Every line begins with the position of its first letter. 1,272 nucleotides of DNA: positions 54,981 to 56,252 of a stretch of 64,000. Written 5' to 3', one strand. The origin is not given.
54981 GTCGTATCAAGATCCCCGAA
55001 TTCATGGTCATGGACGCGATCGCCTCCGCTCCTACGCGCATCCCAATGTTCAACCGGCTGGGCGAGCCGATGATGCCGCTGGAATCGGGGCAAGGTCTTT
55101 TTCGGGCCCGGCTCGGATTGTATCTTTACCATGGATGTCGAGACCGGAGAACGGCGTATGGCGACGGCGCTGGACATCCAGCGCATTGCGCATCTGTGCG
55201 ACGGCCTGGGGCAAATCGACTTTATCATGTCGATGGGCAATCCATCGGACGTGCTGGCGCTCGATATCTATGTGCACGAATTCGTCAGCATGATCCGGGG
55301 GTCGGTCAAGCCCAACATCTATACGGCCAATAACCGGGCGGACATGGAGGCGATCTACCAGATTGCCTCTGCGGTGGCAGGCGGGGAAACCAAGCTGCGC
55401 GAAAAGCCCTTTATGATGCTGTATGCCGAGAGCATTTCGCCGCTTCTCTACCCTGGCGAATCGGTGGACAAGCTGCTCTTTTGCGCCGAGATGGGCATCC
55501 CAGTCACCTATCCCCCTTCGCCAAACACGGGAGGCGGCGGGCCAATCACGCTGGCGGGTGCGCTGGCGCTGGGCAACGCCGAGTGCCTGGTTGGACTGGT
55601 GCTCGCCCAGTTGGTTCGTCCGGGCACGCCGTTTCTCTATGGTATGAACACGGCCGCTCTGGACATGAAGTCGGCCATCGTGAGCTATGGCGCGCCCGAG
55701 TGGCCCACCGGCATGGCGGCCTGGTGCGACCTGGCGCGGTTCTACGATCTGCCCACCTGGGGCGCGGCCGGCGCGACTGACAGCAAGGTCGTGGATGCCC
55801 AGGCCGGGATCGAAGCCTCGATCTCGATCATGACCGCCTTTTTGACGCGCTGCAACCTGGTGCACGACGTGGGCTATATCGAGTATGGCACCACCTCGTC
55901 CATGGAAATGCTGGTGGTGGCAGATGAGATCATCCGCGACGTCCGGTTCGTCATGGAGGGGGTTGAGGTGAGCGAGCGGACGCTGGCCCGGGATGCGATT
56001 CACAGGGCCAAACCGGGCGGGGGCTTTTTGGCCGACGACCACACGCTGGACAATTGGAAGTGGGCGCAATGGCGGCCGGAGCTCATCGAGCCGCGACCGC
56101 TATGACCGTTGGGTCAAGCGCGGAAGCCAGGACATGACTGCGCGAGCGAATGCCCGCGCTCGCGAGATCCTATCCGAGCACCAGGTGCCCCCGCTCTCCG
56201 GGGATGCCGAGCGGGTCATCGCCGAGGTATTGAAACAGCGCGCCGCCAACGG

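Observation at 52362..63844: Candidate quaternary-amine-to-glutamate catabolic island: corrinoid/MttB demethylase module next to HAL, urocanase, a racemase-fold protein, a PLP lyase and methylaspartase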

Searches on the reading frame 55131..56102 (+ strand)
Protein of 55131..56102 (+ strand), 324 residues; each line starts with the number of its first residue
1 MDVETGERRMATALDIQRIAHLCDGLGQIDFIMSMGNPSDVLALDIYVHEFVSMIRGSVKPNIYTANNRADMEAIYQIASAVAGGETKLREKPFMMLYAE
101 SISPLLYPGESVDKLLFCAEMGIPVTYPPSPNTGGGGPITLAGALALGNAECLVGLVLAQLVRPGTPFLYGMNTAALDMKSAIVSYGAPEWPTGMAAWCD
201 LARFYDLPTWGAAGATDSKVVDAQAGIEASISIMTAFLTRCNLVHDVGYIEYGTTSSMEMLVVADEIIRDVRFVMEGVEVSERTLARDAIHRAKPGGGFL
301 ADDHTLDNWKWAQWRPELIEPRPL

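Call 7: find_homologous_proteins(query=window:55131-56102:+)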
Query window:55131-56102:+ (324 aa): 2094 proteins with E <= 0.001 among 8000 candidates; the best 120 are listed.
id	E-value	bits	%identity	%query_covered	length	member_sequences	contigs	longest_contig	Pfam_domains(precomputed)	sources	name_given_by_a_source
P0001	9.2e-197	671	90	99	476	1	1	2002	PF06253.17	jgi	jgi:trimethylamine--corrinoid protein Co-methyltransferase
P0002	1.5e-196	670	90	99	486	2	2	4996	PF06253.17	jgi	jgi:trimethylamine--corrinoid protein Co-methyltransferase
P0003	1.9e-195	666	90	99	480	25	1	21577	PF06253.17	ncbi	-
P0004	6.9e-195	665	90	99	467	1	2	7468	PF06253.17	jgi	jgi:trimethylamine--corrinoid protein Co-methyltransferase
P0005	1.5e-194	664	91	99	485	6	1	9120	PF06253.17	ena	-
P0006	7.4e-194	661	90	99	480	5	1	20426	PF06253.17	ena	-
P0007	8.6e-194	661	91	99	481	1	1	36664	PF06253.17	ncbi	-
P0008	1.5e-193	660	89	99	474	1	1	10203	PF06253.17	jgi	-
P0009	1.6e-193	660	89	99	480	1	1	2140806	PF06253.17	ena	-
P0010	2.5e-193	659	89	99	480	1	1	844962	PF06253.17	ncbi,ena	-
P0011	4.5e-193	659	89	99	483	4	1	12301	PF06253.17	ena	-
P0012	5.2e-193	658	90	99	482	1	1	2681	PF06253.17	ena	-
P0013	5.6e-193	658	89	99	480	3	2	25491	PF06253.17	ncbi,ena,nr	ncbi:MAG: hypothetical protein B6I34_06175 [Anaerolineaceae bacterium 4572_32.1]|nr:MAG: hypothetica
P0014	6.8e-193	658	90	99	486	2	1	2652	PF06253.17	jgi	-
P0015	9.4e-193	658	89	99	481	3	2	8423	PF06253.17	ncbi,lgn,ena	-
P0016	5.0e-192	655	89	99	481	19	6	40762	PF06253.17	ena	-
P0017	1.3e-191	654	89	99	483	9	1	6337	PF06253.17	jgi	-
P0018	4.2e-191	652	88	99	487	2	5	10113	PF06253.17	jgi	jgi:trimethylamine--corrinoid protein Co-methyltransferase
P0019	4.5e-191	652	88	99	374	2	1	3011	PF06253.17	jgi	jgi:trimethylamine--corrinoid protein Co-methyltransferase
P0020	5.0e-191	652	88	99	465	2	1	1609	PF06253.17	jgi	jgi:trimethylamine--corrinoid protein Co-methyltransferase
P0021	5.7e-191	652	88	99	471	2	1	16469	PF06253.17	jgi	jgi:trimethylamine--corrinoid protein Co-methyltransferase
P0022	6.0e-191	652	88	99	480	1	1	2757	PF06253.17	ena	-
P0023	7.3e-191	651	88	99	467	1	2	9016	PF06253.17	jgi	jgi:trimethylamine--corrinoid protein Co-methyltransferase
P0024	1.1e-190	651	88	99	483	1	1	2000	PF06253.17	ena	-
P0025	1.4e-190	650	88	98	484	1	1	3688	PF06253.17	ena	-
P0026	1.6e-190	650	87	99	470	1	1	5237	PF06253.17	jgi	jgi:trimethylamine--corrinoid protein Co-methyltransferase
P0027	1.7e-190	650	89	99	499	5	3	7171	PF06253.17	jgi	jgi:trimethylamine--corrinoid protein Co-methyltransferase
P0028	4.3e-190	649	88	98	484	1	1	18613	PF06253.17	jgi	jgi:trimethylamine---corrinoid protein Co-methyltransferase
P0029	5.0e-190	649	88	99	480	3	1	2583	PF06253.17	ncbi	-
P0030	8.4e-190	648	88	99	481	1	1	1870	PF06253.17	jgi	jgi:trimethylamine--corrinoid protein Co-methyltransferase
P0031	8.9e-190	648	89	98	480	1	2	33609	PF06253.17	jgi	jgi:trimethylamine--corrinoid protein Co-methyltransferase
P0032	9.6e-190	648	88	99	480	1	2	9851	PF06253.17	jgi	jgi:trimethylamine--corrinoid protein Co-methyltransferase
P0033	1.2e-189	647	87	99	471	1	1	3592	PF06253.17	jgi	jgi:trimethylamine--corrinoid protein Co-methyltransferase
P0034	1.2e-189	647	88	99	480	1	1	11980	PF06253.17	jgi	-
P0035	1.6e-189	647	87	99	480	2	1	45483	PF06253.17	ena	-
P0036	2.8e-189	646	89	99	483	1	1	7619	PF06253.17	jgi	jgi:trimethylamine--corrinoid protein Co-methyltransferase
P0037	3.4e-189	646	87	99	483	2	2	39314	PF06253.17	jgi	jgi:trimethylamine--corrinoid protein Co-methyltransferase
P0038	3.6e-189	646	87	99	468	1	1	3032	PF06253.17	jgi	-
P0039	4.3e-189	646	87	99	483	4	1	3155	PF06253.17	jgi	jgi:trimethylamine--corrinoid protein Co-methyltransferase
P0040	5.9e-189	645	88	99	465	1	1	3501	PF06253.17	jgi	jgi:trimethylamine--corrinoid protein Co-methyltransferase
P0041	7.0e-189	645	88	99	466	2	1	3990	PF06253.17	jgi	-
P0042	7.6e-189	645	87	98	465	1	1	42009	PF06253.17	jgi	jgi:trimethylamine--corrinoid protein Co-methyltransferase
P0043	8.2e-189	645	87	99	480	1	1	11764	PF06253.17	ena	-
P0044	8.2e-189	645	87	99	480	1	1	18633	PF06253.17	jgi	-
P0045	8.2e-189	645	87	99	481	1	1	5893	PF06253.17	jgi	-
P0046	1.1e-188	644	88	98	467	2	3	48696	PF06253.17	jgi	jgi:trimethylamine--corrinoid protein Co-methyltransferase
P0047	1.2e-188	644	87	99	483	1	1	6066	PF06253.17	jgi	-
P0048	1.2e-188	644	87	99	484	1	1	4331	PF06253.17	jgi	-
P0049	1.5e-188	644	88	99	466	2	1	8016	PF06253.17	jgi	-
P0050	2.0e-188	643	88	99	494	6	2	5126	PF06253.17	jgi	-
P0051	4.5e-188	642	88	99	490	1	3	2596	PF06253.17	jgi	jgi:trimethylamine--corrinoid protein Co-methyltransferase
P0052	6.9e-188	642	88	99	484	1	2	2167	PF06253.17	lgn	-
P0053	7.4e-188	642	87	99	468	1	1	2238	PF06253.17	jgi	jgi:trimethylamine--corrinoid protein Co-methyltransferase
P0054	1.2e-187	641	87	99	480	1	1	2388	PF06253.17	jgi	jgi:trimethylamine--corrinoid protein Co-methyltransferase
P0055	1.3e-187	641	86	99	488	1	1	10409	PF06253.17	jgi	jgi:trimethylamine--corrinoid protein Co-methyltransferase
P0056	2.0e-187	640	86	99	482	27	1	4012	PF06253.17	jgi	jgi:trimethylamine--corrinoid protein Co-methyltransferase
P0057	2.3e-187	640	86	99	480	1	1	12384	PF06253.17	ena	-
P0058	2.7e-187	640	87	99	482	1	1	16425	PF06253.17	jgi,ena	-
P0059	2.9e-187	640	86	99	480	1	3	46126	PF06253.17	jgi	-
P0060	3.1e-187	639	88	99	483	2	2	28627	PF06253.17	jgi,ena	-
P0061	3.3e-187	639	86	99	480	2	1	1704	PF06253.17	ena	-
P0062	3.4e-187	639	86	99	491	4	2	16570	PF06253.17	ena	-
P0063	4.0e-187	639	87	99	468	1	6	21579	PF06253.17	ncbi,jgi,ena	-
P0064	4.3e-187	639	87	99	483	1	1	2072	PF06253.17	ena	-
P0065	5.0e-187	639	86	99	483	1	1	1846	PF06253.17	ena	-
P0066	5.2e-187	639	86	99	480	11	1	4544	PF06253.17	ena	-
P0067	5.6e-187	639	87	99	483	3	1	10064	PF06253.17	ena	-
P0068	6.0e-187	639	86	99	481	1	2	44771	PF06253.17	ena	-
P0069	6.0e-187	639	86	99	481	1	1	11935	PF06253.17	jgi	-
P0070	6.7e-187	638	86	99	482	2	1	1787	PF06253.17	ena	-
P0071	7.8e-187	638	86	99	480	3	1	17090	PF06253.17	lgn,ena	-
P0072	8.1e-187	638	85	99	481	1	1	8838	PF06253.17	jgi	-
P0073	8.9e-187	638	88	99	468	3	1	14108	PF06253.17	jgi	jgi:trimethylamine--corrinoid protein Co-methyltransferase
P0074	1.1e-186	638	88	98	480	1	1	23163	PF06253.17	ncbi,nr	ncbi:MAG: trimethylamine methyltransferase family protein [Anaerolineae bacterium]|nr:trimethylamine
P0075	2.6e-186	636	87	99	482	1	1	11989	PF06253.17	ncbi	-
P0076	2.7e-186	636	86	99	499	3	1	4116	PF06253.17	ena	-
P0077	3.2e-186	636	86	99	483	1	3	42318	PF06253.17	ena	-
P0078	3.2e-186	636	86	99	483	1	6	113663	PF06253.17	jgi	-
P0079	4.3e-186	636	86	99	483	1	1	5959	PF06253.17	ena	-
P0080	7.1e-186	635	86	98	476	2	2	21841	PF06253.17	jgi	-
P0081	7.2e-186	635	86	99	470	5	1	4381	PF06253.17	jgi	jgi:trimethylamine--corrinoid protein Co-methyltransferase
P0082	7.7e-186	635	87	99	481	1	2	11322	PF06253.17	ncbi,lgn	-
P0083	7.7e-186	635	87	99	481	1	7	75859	PF06253.17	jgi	-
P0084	1.5e-185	634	85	99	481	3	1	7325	PF06253.17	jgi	-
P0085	1.6e-185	634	86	99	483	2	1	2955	PF06253.17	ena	-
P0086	1.8e-185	634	85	99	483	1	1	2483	PF06253.17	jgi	jgi:trimethylamine--corrinoid protein Co-methyltransferase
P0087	2.1e-185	633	86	99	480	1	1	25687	PF06253.17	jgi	jgi:trimethylamine--corrinoid protein Co-methyltransferase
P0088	2.5e-185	633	86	99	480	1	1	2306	PF06253.17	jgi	jgi:trimethylamine--corrinoid protein Co-methyltransferase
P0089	2.8e-185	633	85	99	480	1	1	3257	PF06253.17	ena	-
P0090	3.1e-185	633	86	99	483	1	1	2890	PF06253.17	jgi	jgi:trimethylamine--corrinoid protein Co-methyltransferase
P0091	3.2e-185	633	87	99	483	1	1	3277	PF06253.17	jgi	-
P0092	3.7e-185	633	85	99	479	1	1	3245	PF06253.17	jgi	jgi:trimethylamine--corrinoid protein Co-methyltransferase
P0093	4.2e-185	632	86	99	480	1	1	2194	PF06253.17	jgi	jgi:trimethylamine--corrinoid protein Co-methyltransferase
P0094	4.3e-185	632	85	99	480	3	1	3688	PF06253.17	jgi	jgi:trimethylamine--corrinoid protein Co-methyltransferase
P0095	5.9e-185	632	85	99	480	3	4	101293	PF06253.17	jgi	-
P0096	7.5e-185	632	87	99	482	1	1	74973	PF06253.17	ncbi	-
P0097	8.7e-185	631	85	99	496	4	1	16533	PF06253.17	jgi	jgi:trimethylamine--corrinoid protein Co-methyltransferase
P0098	1.0e-184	631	86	99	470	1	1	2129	PF06253.17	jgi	-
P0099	1.2e-184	631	85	99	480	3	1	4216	PF06253.17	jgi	-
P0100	1.6e-184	631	85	99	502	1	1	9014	PF06253.17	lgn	-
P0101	2.1e-184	630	85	99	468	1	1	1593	PF06253.17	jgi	jgi:trimethylamine--corrinoid protein Co-methyltransferase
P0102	2.4e-184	630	86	99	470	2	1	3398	PF06253.17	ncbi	-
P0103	2.6e-184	630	86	99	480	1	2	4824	PF06253.17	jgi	jgi:trimethylamine--corrinoid protein Co-methyltransferase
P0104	2.9e-184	630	86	99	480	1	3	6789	PF06253.17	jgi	jgi:trimethylamine--corrinoid protein Co-methyltransferase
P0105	3.0e-184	630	87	98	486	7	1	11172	PF06253.17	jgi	jgi:trimethylamine--corrinoid protein Co-methyltransferase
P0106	3.1e-184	630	85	99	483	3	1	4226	PF06253.17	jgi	-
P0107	3.2e-184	630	86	99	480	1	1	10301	PF06253.17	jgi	jgi:trimethylamine--corrinoid protein Co-methyltransferase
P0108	3.7e-184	629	85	99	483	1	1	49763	PF06253.17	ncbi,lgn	-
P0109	6.5e-184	629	84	99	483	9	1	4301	PF06253.17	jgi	jgi:trimethylamine--corrinoid protein Co-methyltransferase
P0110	1.0e-183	628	85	99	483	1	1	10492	PF06253.17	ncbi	-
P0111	1.0e-183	628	85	99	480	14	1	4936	PF06253.17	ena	-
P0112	1.6e-183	627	85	99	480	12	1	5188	PF06253.17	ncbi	-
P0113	2.2e-183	627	85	99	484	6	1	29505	PF06253.17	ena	-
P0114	2.4e-183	627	86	99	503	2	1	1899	PF06253.17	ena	-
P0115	2.8e-183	626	85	99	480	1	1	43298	PF06253.17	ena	-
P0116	3.2e-183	626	85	99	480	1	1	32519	PF06253.17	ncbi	-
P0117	3.5e-183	626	85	99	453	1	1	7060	PF06253.17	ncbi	ncbi:MAG: trimethylamine methyltransferase family protein, partial [Anaerolineae bacterium]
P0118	3.6e-183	626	84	99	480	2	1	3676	PF06253.17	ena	-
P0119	3.9e-183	626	85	99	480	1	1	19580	PF06253.17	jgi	jgi:trimethylamine--corrinoid protein Co-methyltransferase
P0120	6.0e-183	625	85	99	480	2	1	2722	PF06253.17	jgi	jgi:trimethylamine---corrinoid protein Co-methyltransferase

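Call 8: find_encoding_contigs(protein=P0009, flank=10000, max_places=3)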
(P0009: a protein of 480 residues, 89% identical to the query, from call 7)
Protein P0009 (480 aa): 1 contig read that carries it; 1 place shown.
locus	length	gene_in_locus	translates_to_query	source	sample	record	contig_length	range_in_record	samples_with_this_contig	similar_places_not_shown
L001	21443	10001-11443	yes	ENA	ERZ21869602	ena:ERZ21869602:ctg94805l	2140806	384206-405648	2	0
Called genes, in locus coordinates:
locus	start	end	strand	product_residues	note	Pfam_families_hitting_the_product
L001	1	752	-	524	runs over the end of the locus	PF00682:HMGL-like, PF22617:HCS_D2, PF08502:LeuA_dimer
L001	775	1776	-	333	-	PF02826:2-Hacid_dh_C (weak), PF03446:NAD_binding_2 (weak), PF03807:F420_oxidored (faint), PF07991:KARI_N, PF01450:KARI_C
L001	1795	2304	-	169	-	PF01842:ACT, PF22629:ACT_AHAS_ss, PF13710:ACT_5, PF10369:ALS_ss_C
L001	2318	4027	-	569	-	PF02776:TPP_enzyme_N, PF00205:TPP_enzyme_M, PF02775:TPP_enzyme_C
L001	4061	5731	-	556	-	PF00920:ILVD_EDD_N, PF24877:ILV_EDD_C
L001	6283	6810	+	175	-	PF03551:PadR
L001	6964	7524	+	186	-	PF12844:HTH_19 (weak), PF13560:HTH_31, PF01381:HTH_3, PF07883:Cupin_2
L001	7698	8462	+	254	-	PF09339:HTH_IclR, PF01047:MarR (weak), PF12802:MarR_2 (weak), PF01614:IclR_C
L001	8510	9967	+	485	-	PF06253:MTTB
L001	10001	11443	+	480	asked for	PF06253:MTTB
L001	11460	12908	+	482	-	PF06253:MTTB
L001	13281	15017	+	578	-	PF00496:SBP_bac_5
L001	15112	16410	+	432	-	PF19300:BPD_transp_1_N, PF00528:BPD_transp_1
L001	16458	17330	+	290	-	PF12911:OppC_N, PF00528:BPD_transp_1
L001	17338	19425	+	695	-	PF00005:ABC_tran, PF02463:SMC_N (weak), PF13304:AAA_21 (faint), PF13401:AAA_22 (faint), PF13555:AAA_29 (faint), PF08352:oligo_HPY, PF00005:ABC_tran, PF08352:oligo_HPY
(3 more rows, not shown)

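Call 9: find_encoding_contigs(protein=P0010, flank=10000, max_places=3)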
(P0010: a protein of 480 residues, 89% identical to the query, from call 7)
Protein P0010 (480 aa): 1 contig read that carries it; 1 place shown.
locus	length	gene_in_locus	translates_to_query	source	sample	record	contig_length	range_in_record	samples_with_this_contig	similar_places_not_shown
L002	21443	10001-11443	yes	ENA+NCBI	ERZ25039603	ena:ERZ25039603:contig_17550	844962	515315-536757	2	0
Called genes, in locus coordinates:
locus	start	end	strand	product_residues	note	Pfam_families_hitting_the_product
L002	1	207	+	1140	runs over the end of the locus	PF01590:GAF, PF13185:GAF_2, PF13492:GAF_3, PF01590:GAF, PF13185:GAF_2, PF13492:GAF_3, PF01590:GAF, PF13185:GAF_2, +2 more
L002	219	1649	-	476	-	PF13354:Beta-lactamase2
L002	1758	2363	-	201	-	PF01725:Ham1p_like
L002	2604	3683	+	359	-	PF00483:NTP_transferase, PF12804:NTP_transf_3, PF25084:LbH_EIF2B, PF25087:GMPPB_C (faint), PF00132:Hexapep (faint)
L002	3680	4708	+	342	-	PF01073:3Beta_HSD, PF01370:Epimerase, PF02719:Polysacc_synt_2, PF04321:RmlD_sub_bind, PF07993:NAD_binding_4, PF13460:NAD_binding_10 (faint), PF16363:GDP_Man_Dehyd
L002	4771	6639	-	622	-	-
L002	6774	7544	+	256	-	PF09339:HTH_IclR, PF01614:IclR_C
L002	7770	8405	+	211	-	PF02607:B12-binding_2, PF02310:B12-binding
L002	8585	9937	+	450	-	PF06253:MTTB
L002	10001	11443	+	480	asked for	PF06253:MTTB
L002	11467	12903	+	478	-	PF06253:MTTB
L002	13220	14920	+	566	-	PF00496:SBP_bac_5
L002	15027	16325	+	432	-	PF19300:BPD_transp_1_N, PF00528:BPD_transp_1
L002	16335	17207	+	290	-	PF12911:OppC_N, PF00528:BPD_transp_1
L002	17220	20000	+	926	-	PF00931:NB-ARC (faint), PF13555:AAA_29 (faint), PF00005:ABC_tran, PF00006:ATP-synt_ab (faint), PF02463:SMC_N (faint), PF08352:oligo_HPY, PF00005:ABC_tran, PF00571:CBS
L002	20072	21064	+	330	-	PF12837:Fer4_6 (faint), PF12838:Fer4_7, PF14697:Fer4_21 (weak), PF00037:Fer4 (weak)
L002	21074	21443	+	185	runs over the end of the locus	PF28549:NDPSase_N, PF00293:NUDIX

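Call 15: find_related_loci(query=P0010, collection=genome_contigs, flank=10000)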
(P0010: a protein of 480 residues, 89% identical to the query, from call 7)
Query P0010 (480 aa) in genome_contigs; peptide patterns used: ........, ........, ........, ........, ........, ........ (x = any residue, [..] = any of these).
155 stretches matched a pattern; 125 encode a relative of the query (tblastn E <= 1e-3); the best 80 are kept; 80 distinct loci.
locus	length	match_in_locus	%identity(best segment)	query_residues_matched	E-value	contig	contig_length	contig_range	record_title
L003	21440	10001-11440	100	1-480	0e+0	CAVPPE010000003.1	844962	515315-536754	MAG: uncultured Chloroflexia bacterium isolate MFD09964.bin.1.215 genome assembly, contig: contig_17550, whole genome sh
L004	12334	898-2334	86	1-479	0e+0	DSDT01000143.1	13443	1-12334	MAG TPA_asm: Chloroflexota bacterium isolate SpSt-1225 Ga0129302_1002387, whole genome shotgun sequence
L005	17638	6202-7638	86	1-479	0e+0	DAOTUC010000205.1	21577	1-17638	MAG TPA_asm: Anaerolineae bacterium isolate F17_42 k129_2147366, whole genome shotgun sequence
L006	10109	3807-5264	82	1-479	0e+0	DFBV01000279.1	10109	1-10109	MAG TPA_asm: Anaerolineales bacterium UBA3071 UBA3071_contig_51515, whole genome shotgun sequence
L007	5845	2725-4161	82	1-479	0e+0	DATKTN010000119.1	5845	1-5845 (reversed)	MAG TPA_asm: Anaerolineae bacterium isolate SMAG_U14082 k141_1643283, whole genome shotgun sequence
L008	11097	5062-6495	82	1-478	0e+0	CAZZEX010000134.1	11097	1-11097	MAG TPA_asm: uncultured Anaerolineales bacterium isolate SRP214966_co5_324 genome assembly, contig: NODE_5680_length_110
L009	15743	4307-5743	82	1-479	0e+0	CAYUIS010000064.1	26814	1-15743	MAG TPA_asm: uncultured Anaerolineales bacterium isolate SRP214966_co2_450 genome assembly, contig: NODE_2236_length_268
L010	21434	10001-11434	82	1-478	0e+0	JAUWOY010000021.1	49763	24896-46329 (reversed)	MAG: Chloroflexota bacterium isolate CSMAG_2462 CSMAG_2462_k141_1310686_length_49763_cov_17.9849, whole genome shotgun s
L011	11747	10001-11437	82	1-479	0e+0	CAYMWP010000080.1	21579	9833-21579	MAG TPA_asm: uncultured Anaerolineales bacterium isolate binchicken_co334_151 genome assembly, contig: NODE_4099_length_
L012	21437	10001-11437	82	1-479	0e+0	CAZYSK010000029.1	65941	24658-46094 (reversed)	MAG TPA_asm: uncultured Anaerolineales bacterium isolate binchicken_co334_204 genome assembly, contig: NODE_603_length_6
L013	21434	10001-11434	80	1-478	0e+0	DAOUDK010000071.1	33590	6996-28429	MAG TPA_asm: Anaerolineae bacterium isolate M42_99 k117_88435, whole genome shotgun sequence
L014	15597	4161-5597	81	1-479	0e+0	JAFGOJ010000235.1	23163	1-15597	MAG: Anaerolineae bacterium isolate Zod_Metabat.614 k87_3446257, whole genome shotgun sequence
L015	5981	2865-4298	82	1-478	0e+0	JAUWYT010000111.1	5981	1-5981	MAG: Chloroflexota bacterium isolate CSMAG_2717 CSMAG_2717_k141_889448_length_5981_cov_6.0000, whole genome shotgun sequ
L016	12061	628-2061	81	1-478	0e+0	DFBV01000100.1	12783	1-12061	MAG TPA_asm: Anaerolineales bacterium UBA3071 UBA3071_contig_19637, whole genome shotgun sequence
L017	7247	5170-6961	81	1-478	0e+0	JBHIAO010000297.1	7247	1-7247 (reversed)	MAG: Anaerolineae bacterium isolate K_2_bin.73 NODE_6234_length_7247_cov_9.145717, whole genome shotgun sequence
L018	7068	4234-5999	80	1-478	0e+0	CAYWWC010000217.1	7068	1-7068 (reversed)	MAG TPA_asm: uncultured Anaerolineae bacterium isolate SRP077602_co7_465 genome assembly, contig: NODE_43972_length_7068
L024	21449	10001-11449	79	1-478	0e+0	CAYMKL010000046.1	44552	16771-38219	MAG TPA_asm: uncultured Anaerolineae bacterium isolate SRP167671_co1_184 genome assembly, contig: NODE_915_length_44552_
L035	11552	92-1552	76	1-479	0e+0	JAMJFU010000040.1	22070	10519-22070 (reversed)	MAG: Anaerolineae bacterium isolate B4-07 NODE_40_length_22070_cov_5.529957, whole genome shotgun sequence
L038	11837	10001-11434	76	1-478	0e+0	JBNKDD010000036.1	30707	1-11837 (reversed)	MAG: Anaerolineae bacterium isolate F1.bin.9.permissive NODE_36_length_30707_cov_4.668756, whole genome shotgun sequence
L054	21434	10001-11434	72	1-478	0e+0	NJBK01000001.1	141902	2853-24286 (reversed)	MAG: Chloroflexi bacterium B3_Chlor 51, whole genome shotgun sequence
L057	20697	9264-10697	73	1-478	0e+0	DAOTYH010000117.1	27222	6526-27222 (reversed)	MAG TPA_asm: Anaerolineae bacterium isolate H23_319 k115_111091, whole genome shotgun sequence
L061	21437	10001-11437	69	1-479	0e+0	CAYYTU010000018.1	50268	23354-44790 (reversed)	MAG TPA_asm: uncultured Anaerolineales bacterium isolate binchicken_co17_286 genome assembly, contig: NODE_2083_length_5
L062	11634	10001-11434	69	1-478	0e+0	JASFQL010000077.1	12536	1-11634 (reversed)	MAG: Anaerolineales bacterium isolate D0819S20remetaG_Bin_326 D0819S20remetaG_FD_scaffold_693_c1, whole genome shotgun s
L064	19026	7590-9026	68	1-479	0e+0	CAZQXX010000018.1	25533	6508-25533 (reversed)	MAG TPA_asm: uncultured Anaerolineales bacterium isolate SRP319275_co2_291 genome assembly, contig: NODE_1320_length_255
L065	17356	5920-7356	66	1-479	0e+0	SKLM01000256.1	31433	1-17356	MAG: Thermoflexales bacterium isolate CSSed162cmA_211 CSSed16-2cmA-1905, whole genome shotgun sequence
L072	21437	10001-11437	66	1-479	0e+0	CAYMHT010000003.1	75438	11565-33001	MAG TPA_asm: uncultured Anaerolineales bacterium isolate SRP319275_co2_51 genome assembly, contig: NODE_82_length_75438_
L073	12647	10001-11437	65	1-479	0e+0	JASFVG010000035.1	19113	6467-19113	MAG: Anaerolineae bacterium isolate D1105M20metaG_Bin_199 D1105M20metaG_FD_scaffold_492_c2, whole genome shotgun sequenc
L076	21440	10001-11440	66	1-480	0e+0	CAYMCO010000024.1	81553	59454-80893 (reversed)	MAG TPA_asm: uncultured Anaerolineaceae bacterium isolate SRP323688_co1_47 genome assembly, contig: NODE_605_length_8155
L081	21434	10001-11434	63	1-478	0e+0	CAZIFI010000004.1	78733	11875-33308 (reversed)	MAG TPA_asm: uncultured Anaerolineales bacterium isolate binchicken_co17_453 genome assembly, contig: NODE_992_length_78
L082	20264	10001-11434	64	1-478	0e+0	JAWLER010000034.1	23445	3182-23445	MAG: Anaerolineales bacterium isolate 20BLK6-1.bin.76 NODE_1986_length_23445_cov_9.116294, whole genome shotgun sequence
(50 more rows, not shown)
